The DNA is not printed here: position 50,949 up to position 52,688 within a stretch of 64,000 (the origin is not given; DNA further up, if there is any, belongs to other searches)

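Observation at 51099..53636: Three uncharacterised genes abutting the 3' end of tRNA-Glu, the first with an NTase-like G(G/S)...DxD motif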

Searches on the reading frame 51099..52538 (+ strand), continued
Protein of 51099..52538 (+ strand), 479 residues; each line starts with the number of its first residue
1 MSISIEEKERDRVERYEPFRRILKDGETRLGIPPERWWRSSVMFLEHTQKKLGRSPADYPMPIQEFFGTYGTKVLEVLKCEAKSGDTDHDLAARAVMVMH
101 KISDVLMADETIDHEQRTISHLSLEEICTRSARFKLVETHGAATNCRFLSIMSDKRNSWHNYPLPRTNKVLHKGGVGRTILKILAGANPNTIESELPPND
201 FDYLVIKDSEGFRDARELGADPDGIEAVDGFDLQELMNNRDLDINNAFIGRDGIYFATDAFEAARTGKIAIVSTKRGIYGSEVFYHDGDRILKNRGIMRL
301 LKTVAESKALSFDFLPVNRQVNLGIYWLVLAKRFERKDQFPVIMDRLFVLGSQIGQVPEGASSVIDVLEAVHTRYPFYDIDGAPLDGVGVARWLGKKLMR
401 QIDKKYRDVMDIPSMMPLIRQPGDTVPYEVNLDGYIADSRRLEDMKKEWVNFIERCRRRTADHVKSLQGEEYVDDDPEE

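Call 41: find_related_loci(query=A1, collection=genome_contigs, flank=10000)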
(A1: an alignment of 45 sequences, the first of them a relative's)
Query A1 (479 aa) in genome_contigs; peptide patterns used: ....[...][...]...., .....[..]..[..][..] (x = any residue, [..] = any of these).
84 stretches matched a pattern; 18 encode a relative of the query (tblastn E <= 1e-3); 18 distinct loci.
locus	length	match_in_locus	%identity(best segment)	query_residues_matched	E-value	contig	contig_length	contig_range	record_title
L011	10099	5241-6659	52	7-471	1e-154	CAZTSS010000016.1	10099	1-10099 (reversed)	MAG TPA_asm: uncultured Candidatus Saccharibacteria bacterium isolate SRP239243_co2_16 genome assembly, contig: NODE_115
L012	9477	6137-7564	48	5-471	2e-142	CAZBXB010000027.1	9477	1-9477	MAG TPA_asm: uncultured Gammaproteobacteria bacterium isolate SRP214966_co5_367 genome assembly, contig: NODE_7310_lengt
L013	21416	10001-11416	39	1-476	5e-113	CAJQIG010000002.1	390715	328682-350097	uncultured Patescibacteria group bacterium isolate 0.2_20180412_Bin_MAXBIN_228_sub_1 genome assembly, contig: c_00000000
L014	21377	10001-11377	39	1-460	2e-108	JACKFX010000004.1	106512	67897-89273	MAG: Pseudomonadales bacterium isolate HK-STAS-PATE-16 HK-STAS-PATE-16_4, whole genome shotgun sequence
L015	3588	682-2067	40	1-468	4e-110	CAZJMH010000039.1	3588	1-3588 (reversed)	MAG TPA_asm: uncultured Gammaproteobacteria bacterium isolate SRP319275_co2_175 genome assembly, contig: NODE_33458_leng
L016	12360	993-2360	40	1-459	7e-104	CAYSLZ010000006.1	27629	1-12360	MAG TPA_asm: uncultured Gammaproteobacteria bacterium isolate SRP319275_co2_331 genome assembly, contig: NODE_1133_lengt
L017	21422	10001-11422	39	1-467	1e-98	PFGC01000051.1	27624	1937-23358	MAG: Candidatus Kerfeldbacteria bacterium CG15_BIG_FIL_POST_REV_8_21_14_020_45_12 CG15_8_21_14_0.20_scaffold_510_c, whol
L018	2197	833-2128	38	34-462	3e-103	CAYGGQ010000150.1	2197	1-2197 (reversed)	MAG TPA_asm: uncultured Gammaproteobacteria bacterium isolate ERP113451_co3_125 genome assembly, contig: NODE_72203_leng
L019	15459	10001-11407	37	5-460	4e-92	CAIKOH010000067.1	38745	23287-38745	Candidatus Uhrbacteria bacterium isolate T7_bin-302 genome assembly, contig: bin-302:67/79, whole genome shotgun sequenc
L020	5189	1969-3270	38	27-461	1e-88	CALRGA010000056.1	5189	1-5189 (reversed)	MAG: Candidatus Uhrbacteria bacterium RIFOXYB12_FULL_58_10 isolate AH-03may19-8 genome assembly, contig: AH-03may19-C355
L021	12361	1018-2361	36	19-460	2e-84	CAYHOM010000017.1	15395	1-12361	MAG TPA_asm: uncultured Gammaproteobacteria bacterium isolate ERP119705_co15_210 genome assembly, contig: NODE_4125_leng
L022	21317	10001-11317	34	11-454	5e-77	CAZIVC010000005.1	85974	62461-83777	MAG TPA_asm: uncultured Gammaproteobacteria bacterium isolate SRP278252_co2_358 genome assembly, contig: NODE_374_length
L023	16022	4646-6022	31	3-454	1e-68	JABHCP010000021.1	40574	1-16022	MAG: Candidatus Uhrbacteria bacterium isolate SI037_bin110 k141_1505216, whole genome shotgun sequence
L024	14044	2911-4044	37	91-449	2e-67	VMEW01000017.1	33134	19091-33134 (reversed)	MAG: Candidatus Peregrinibacteria bacterium Greene0416_19 Greene041619_scaffold_953, whole genome shotgun sequence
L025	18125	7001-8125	37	85-463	7e-74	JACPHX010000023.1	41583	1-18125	MAG: Candidatus Uhrbacteria bacterium isolate NC_groundwater_425_Ag_B-0.1um_55_83 GD18-4_B1_scaffold_2157749, whole geno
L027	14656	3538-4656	24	62-402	9e-15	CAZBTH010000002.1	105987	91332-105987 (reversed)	MAG TPA_asm: uncultured Gammaproteobacteria bacterium isolate SRP062349_co2_276 genome assembly, contig: NODE_121_length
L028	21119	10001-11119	23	62-402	1e-14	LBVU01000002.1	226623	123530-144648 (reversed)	MAG: Candidatus Woesebacteria bacterium GW2011_GWB1_39_10 UT17_C0002, whole genome shotgun sequence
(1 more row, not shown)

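Call 46: search_protein_families(library=pfam, alignment_id=A2, max_evalue=0.001)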
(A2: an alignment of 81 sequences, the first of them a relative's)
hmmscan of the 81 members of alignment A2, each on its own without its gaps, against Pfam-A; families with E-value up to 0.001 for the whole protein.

A. member 1, L001:5875-6816:- (314 aa): 2 families
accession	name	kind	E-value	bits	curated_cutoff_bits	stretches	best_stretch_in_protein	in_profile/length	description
PF03476.21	MOSC_N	-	6.7e-25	87.7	25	1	43-157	4-119/119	MOSC N-terminal beta barrel domain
PF03473.23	MOSC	-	3.6e-20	72.6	22.7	1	183-304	5-120/120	MOSC domain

B. families by the number of members that match (of 81 scanned): 112 families (the first 25 are shown)
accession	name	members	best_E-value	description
PF00905.27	Transpeptidase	3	1.1e-77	Penicillin binding protein transpeptidase domain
PF03486.20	HI0933_like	3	3.5e-71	HI0933-like protein Rossmann domain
PF07992.20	Pyr_redox_2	3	8.3e-14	Pyridine nucleotide-disulphide oxidoreductase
PF01134.28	GIDA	3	1.7e-10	Glucose inhibited division protein A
PF01266.30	DAO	3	7.4e-10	FAD dependent oxidoreductase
PF00890.30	FAD_binding_2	3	2.3e-08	FAD binding domain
PF13738.12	Pyr_redox_3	3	6e-08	Pyridine nucleotide-disulphide oxidoreductase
PF13450.12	NAD_binding_8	3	4.8e-06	NAD(P)-binding Rossmann-like domain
PF00912.28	Transgly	2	1.1e-56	Transglycosylase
PF13662.12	Toprim_4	2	4.6e-24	Toprim domain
PF02661.23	Fic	2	5.7e-19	Fic/DOC family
PF21688.3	FAD-depend_C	2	1.6e-18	FAD-dependent protein, C-terminal domain-like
PF01541.30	GIY-YIG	2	6.2e-16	GIY-YIG catalytic domain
PF21176.3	RecR_HhH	2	2.4e-14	RecR, helix-hairpin-helix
PF00149.33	Metallophos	2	3.7e-14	Calcineurin-like phosphoesterase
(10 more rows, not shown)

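Call 47: search_protein_families(library=pfam, proteins=[L028:9332-12049:+, L027:2869-3699:+, L027:3814-5586:+, L024:2344-4245:+, L028:8689-9291:+, L028:12059-12604:+, L010:9431-10021:+, L010:6600-7742:-, L009:6271-7611:-], max_evalue=0.1)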
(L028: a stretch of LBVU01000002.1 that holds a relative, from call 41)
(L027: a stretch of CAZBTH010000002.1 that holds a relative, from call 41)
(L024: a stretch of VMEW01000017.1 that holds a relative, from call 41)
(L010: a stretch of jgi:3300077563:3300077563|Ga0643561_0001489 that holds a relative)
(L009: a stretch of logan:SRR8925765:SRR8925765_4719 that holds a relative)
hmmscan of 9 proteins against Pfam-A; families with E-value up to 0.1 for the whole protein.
L028:9332-12049:+ (906 aa): 0 families

L027:2869-3699:+ (277 aa): 0 families

L027:3814-5586:+ (591 aa): 0 families

L024:2344-4245:+ (634 aa): 1 family
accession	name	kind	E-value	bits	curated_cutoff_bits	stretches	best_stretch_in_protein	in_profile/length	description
PF16767.10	KinB_sensor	-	0.038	14.9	27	0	22-67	34-80/122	Sensor domain of alginate biosynthesis sensor protein KinB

L028:8689-9291:+ (201 aa): 8 families
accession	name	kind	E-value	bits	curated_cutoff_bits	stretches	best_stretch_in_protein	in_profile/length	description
PF13662.12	Toprim_4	-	2.7e-23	82.4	25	1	81-173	2-84/85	Toprim domain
PF21176.3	RecR_HhH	-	2.4e-14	53.3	27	1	7-48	1-42/45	RecR, helix-hairpin-helix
PF21175.2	RecR_C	-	3.3e-12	46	22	1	176-199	1-24/24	RecR, C-terminal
PF01751.28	Toprim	-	3.4e-09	37.2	23.1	1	82-170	2-93/96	Toprim domain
PF02132.21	RecR_ZnF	-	2.3e-06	27.7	22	1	55-74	2-21/21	RecR, Cys4-zinc finger domain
PF00633.29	HHH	-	0.00068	19.8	24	1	7-27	6-26/30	Helix-hairpin-helix motif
PF14520.12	HHH_5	-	0.004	18.1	27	1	11-28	34-51/57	Helix-hairpin-helix domain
PF11798.14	IMS_HHH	-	0.061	14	24.4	0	14-28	13-27/32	IMS family HHH motif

L028:12059-12604:+ (182 aa): 0 families

L010:9431-10021:+ (197 aa): 2 families
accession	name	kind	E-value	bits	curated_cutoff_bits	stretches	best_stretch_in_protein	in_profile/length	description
PF18958.6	DUF5700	-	0.027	14.3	25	1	14-128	49-150/283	Putative zinc dependent peptidase (DUF5700)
PF06114.19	Peptidase_M78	-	0.051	13.8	22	1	91-124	24-58/123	IrrE N-terminal-like domain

L010:6600-7742:- (381 aa): 3 families
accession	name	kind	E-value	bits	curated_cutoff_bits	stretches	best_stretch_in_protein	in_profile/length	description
PF13784.11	Fic_N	-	6.5e-25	87.4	26.7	1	45-123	4-82/82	Fic/DOC family N-terminal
PF02661.23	Fic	-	5.7e-19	69.2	24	1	130-234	2-93/93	Fic/DOC family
PF13551.12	HTH_29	-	0.035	14.6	28.1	1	331-355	14-38/64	Winged helix-turn helix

L009:6271-7611:- (447 aa): 4 families
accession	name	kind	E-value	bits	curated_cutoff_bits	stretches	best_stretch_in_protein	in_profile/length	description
PF02661.23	Fic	-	2.8e-18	67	24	1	186-295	2-93/93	Fic/DOC family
PF13784.11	Fic_N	-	0.012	16.1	26.7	1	124-174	27-77/82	Fic/DOC family N-terminal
PF09921.14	DUF2153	-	0.06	13.6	23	0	325-420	23-114/123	Uncharacterized protein conserved in archaea (DUF2153)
PF08220.18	HTH_DeoR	-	0.096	12.9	21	0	378-429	1-50/57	DeoR-like helix-turn-helix domain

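Call 64: search_protein_representatives(alignment_id=A1)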
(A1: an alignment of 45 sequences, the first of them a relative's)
Query: 45 sequences, 481 profile positions. Proteins with E-value up to 0.001 (for the whole library): 209; up to 1e-10: 170; up to 1e-30: 117. The best 150 are listed.
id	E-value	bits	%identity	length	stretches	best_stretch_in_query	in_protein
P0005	2.4e-197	672.9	-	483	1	1-479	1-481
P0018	4.5e-186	635.7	-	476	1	3-476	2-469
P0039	2.8e-184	629.8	-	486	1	11-472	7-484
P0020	4.9e-183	625.7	-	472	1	3-479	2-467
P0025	5.3e-181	619.0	-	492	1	7-469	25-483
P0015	5.1e-175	599.2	-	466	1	6-474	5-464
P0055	9.4e-173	591.8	-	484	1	9-476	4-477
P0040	4.3e-172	589.6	-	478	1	14-472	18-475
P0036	3.2e-171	586.7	-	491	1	4-471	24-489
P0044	3.5e-168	576.7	-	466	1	9-471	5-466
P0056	6.1e-168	575.9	-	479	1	19-472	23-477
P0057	1.3e-164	564.9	-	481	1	6-470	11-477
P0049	2.0e-164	564.3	-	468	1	7-469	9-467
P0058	2.5e-163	560.7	-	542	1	6-472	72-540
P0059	3.1e-154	530.7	-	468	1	1-470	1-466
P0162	1.2e-27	113.3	-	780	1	16-409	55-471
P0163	8.9e-27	110.4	-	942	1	62-408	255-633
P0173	3.3e-24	101.9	-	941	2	157-275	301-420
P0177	8.2e-22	94.0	-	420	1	172-408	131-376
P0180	1.8e-19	86.3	-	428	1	178-408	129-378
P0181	9.0e-19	84.0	-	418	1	168-453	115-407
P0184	2.3e-17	79.4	-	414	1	164-405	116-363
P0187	8.0e-17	77.6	-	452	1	168-410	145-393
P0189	4.2e-16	75.2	-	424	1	168-366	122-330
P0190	5.8e-16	74.7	-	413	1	162-419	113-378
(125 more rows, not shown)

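Call 65: search_protein_families(library=pfam, proteins=[P0163, P0173, P0177, P0180, P0181, P0184, P0187, P0189, P0190, P0162], max_evalue=0.1)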
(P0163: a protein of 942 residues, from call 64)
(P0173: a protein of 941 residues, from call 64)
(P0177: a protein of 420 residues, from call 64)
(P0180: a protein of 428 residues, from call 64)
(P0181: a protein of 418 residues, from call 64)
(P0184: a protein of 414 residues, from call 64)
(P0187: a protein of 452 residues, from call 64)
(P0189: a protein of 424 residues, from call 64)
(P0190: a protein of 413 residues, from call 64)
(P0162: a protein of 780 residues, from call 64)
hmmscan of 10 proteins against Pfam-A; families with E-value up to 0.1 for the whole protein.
P0163 (942 aa): 1 family
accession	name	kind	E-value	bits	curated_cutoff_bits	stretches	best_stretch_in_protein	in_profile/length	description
PF11360.13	DUF3110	-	0.056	14.1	20.2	0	125-163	15-52/84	Protein of unknown function (DUF3110)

P0173 (941 aa): 1 family
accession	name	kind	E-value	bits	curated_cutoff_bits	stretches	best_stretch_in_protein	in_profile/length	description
PF02799.21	NMT_C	-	0.089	12.9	27.9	0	515-588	9-80/198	Myristoyl-CoA:protein N-myristoyltransferase, C-terminal domain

P0177 (420 aa): 0 families

P0180 (428 aa): 0 families

P0181 (418 aa): 0 families

P0184 (414 aa): 1 family
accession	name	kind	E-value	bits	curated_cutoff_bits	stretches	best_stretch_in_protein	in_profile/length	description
PF21861.2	RepB_C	-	0.07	13.5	27.3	0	334-350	20-36/58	Replication protein RepB, C-terminal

P0187 (452 aa): 0 families

P0189 (424 aa): 1 family
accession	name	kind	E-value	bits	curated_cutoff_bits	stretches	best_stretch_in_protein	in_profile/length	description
PF03902.18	Gal4_dimer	-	0.062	13.9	22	0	151-172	16-37/54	Gal4-like dimerisation domain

P0190 (413 aa): 0 families

P0162 (780 aa): 0 families

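Call 75: search_dna_similar(query=window:51099-52535:+, collection=phages, mode=protein, max_evalue=0.01)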
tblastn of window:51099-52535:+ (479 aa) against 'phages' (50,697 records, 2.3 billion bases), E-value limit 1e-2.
No match.

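Call 76: find_related_loci(query=A1, collection=viral_contigs, flank=10000)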
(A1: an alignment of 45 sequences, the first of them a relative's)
Query A1 (479 aa) in viral_contigs; peptide patterns used: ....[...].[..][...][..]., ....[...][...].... (x = any residue, [..] = any of these).
3 stretches matched a pattern, but none encodes a relative of the query by tblastn (E <= 1e-3).

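Call 77: search_dna_similar(query=window:51099-52535:+, collection=plasmids, mode=protein, max_evalue=0.01)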
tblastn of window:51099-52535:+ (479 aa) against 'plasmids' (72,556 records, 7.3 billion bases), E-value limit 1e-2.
No match.

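Call 87: search_protein_families(library=padloc, alignment_id=A2, max_evalue=0.00001)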
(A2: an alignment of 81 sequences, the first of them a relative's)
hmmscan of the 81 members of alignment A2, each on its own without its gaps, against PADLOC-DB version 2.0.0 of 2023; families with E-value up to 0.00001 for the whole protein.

A. member 1, L001:5875-6816:- (314 aa): 0 families

B. families by the number of members that match (of 81 scanned): 88 families (the first 25 are shown)
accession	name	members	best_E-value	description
PDLC03963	SoFic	2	5.1e-118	-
PDLC04966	PDC-S24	2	7.7e-22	-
PDLC04836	PDC-S04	2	9.2e-22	-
PDLC04840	PDC-S04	2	1.8e-20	-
PDLC04839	PDC-S04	2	6.8e-13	-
PDLC02859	DpdF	2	8.1e-11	DpdF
PDLC04920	PDC-S13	1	3.2e-118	-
PDLC04837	PDC-S04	1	8.1e-24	-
PDLC02503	BrxHI|BrxHII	1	1e-22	BrxHI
PDLC04042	PD-T4-6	1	6.2e-21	-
PDLC04841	PDC-S04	1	1.3e-20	-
PDLC02864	DpdF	1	2e-19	DpdF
PDLC02861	DpdF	1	2e-19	DpdF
PDLC03928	PsyrT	1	7.7e-19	-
PDLC04047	PD-T4-6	1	1e-18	-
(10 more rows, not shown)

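Call 92: find_encoding_contigs(protein=P0020, flank=6000, max_places=2)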
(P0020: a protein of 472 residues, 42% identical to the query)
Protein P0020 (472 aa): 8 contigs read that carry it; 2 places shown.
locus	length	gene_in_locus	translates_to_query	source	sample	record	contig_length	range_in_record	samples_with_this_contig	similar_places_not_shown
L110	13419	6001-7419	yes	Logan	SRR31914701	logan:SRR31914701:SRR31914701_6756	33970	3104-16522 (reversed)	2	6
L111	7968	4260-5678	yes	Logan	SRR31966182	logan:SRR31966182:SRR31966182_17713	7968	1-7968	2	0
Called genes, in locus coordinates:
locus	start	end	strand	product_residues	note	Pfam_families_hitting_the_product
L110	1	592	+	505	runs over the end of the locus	PF01522:Polysacc_deac_1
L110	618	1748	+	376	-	PF00933:Glyco_hydro_3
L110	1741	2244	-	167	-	-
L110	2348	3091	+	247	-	-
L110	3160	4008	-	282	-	-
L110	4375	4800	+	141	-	-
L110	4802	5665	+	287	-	-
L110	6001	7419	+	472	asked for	-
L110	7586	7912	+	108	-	-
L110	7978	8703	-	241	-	-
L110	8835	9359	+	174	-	PF22769:DCD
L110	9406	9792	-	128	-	PF07883:Cupin_2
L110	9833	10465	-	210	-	PF00173:Cyt-b5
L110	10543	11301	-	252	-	PF06966:DUF1295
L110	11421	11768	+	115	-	-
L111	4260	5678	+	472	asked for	-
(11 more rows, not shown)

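Call 93: find_encoding_contigs(protein=P0042, flank=6000, max_places=1)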
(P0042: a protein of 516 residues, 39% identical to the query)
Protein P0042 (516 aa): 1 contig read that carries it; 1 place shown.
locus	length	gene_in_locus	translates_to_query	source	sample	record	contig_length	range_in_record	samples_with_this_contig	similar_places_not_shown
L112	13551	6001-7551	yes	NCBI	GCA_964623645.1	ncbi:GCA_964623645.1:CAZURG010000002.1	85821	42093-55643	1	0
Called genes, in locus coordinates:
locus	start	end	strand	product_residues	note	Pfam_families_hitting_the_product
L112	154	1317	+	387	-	-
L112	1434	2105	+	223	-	PF00702:Hydrolase, PF12710:HAD, PF13419:HAD_2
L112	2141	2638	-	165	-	-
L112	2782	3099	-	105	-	-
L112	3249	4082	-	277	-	PF03476:MOSC_N, PF03473:MOSC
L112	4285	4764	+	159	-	-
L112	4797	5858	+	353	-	-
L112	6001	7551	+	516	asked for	-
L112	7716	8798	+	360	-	PF04055:Radical_SAM, PF12544:LAM_C (weak)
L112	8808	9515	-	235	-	PF12385:Peptidase_C70, PF13529:Peptidase_C39_2, PF14399:BtrH_N (weak)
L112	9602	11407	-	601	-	PF00664:ABC_membrane, PF00005:ABC_tran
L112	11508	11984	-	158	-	-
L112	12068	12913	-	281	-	PF03631:Virul_fac_BrkB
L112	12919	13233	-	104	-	-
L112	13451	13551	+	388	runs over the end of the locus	PF22422:MGH1-like_GH (faint)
